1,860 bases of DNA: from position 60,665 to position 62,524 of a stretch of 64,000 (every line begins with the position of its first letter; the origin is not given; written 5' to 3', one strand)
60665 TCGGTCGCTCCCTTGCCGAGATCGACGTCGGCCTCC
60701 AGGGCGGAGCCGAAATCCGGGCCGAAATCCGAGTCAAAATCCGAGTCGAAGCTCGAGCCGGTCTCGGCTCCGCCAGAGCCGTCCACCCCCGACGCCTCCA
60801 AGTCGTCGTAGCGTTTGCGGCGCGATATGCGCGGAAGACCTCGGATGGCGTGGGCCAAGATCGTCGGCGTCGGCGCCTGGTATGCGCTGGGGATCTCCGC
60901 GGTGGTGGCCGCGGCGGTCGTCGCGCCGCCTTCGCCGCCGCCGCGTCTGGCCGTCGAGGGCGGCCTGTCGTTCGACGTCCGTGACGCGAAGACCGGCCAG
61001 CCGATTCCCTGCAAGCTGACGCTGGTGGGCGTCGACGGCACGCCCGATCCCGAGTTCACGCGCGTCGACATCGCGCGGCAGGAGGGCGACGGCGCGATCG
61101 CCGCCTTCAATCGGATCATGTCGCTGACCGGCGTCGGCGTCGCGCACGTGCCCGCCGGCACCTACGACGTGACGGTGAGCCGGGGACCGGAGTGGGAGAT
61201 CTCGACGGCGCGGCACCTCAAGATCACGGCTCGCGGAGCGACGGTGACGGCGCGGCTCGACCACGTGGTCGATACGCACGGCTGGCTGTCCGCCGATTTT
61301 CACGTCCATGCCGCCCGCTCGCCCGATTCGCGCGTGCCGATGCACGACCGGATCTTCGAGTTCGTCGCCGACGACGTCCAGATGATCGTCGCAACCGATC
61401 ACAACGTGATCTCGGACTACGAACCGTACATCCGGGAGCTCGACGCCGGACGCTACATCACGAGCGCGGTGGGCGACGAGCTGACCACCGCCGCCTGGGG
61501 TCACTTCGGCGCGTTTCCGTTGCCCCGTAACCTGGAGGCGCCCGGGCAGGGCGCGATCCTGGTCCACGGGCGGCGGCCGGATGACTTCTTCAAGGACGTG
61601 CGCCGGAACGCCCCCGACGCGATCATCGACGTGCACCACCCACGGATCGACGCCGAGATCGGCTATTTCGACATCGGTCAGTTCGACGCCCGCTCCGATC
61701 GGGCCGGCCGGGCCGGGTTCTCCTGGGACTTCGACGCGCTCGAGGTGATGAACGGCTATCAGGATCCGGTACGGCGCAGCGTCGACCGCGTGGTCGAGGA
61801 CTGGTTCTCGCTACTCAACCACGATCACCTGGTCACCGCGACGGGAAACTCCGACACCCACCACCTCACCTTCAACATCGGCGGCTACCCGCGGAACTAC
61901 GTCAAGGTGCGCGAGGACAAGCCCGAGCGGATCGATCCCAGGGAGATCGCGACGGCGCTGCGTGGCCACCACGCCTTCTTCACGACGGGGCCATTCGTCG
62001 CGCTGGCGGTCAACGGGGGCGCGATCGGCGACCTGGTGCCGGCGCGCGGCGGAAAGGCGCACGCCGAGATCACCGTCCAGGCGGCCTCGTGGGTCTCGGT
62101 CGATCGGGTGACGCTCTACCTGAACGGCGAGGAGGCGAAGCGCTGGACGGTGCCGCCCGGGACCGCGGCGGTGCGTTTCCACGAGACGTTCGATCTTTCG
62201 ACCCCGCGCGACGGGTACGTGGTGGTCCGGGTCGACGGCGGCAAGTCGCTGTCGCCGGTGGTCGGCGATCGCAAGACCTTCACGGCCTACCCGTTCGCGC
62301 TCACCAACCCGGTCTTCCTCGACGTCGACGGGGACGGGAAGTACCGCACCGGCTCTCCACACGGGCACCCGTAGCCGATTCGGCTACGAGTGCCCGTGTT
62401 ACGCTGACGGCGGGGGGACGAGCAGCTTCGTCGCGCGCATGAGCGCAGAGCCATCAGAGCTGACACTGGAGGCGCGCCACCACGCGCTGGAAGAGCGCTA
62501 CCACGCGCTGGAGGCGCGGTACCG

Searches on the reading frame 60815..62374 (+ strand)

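Call 4: search_protein_families(library=pfam, proteins=[window:60815-62374:+], max_evalue=1)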
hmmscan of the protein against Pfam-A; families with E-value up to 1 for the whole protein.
window:60815-62374:+ (519 aa): 2 families
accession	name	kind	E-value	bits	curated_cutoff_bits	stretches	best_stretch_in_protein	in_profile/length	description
PF02811.25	PHP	-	0.0037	18.1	26.4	1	161-224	1-64/164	PHP domain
PF17957.7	Big_7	-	0.16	13.1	24.1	0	416-451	19-54/70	Bacterial Ig domain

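Call 5: search_protein_families(library=ncbifam, proteins=[window:60815-62374:+], max_evalue=1)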
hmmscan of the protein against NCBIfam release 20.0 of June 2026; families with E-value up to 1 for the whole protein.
window:60815-62374:+ (519 aa): 4 families
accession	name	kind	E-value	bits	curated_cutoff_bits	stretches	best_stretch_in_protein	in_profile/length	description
NF038032.1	CehA_McbA_metalo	domain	1.4e-43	149.5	80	1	156-503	1-315/315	CehA/McbA family metallohydrolase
NF053831.1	RU1PAldHalo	equivalog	0.02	14.3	300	1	164-239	62-135/208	ribulose-1-phosphate aldolase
NF005302.0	PRK06833.1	equivalog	0.21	11.1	264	1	164-237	67-139/214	L-fuculose-phosphate aldolase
NF045780.1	TrlF_fam_ATP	equivalog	0.28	9.8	350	1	157-200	5-55/944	TrlF family AAA-like ATPase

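Call 73: search_protein_families(library=padloc, proteins=[window:60815-62371:+], max_evalue=0.01)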
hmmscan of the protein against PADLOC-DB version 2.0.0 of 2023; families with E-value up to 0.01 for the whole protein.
window:60815-62371:+ (519 aa): 0 families
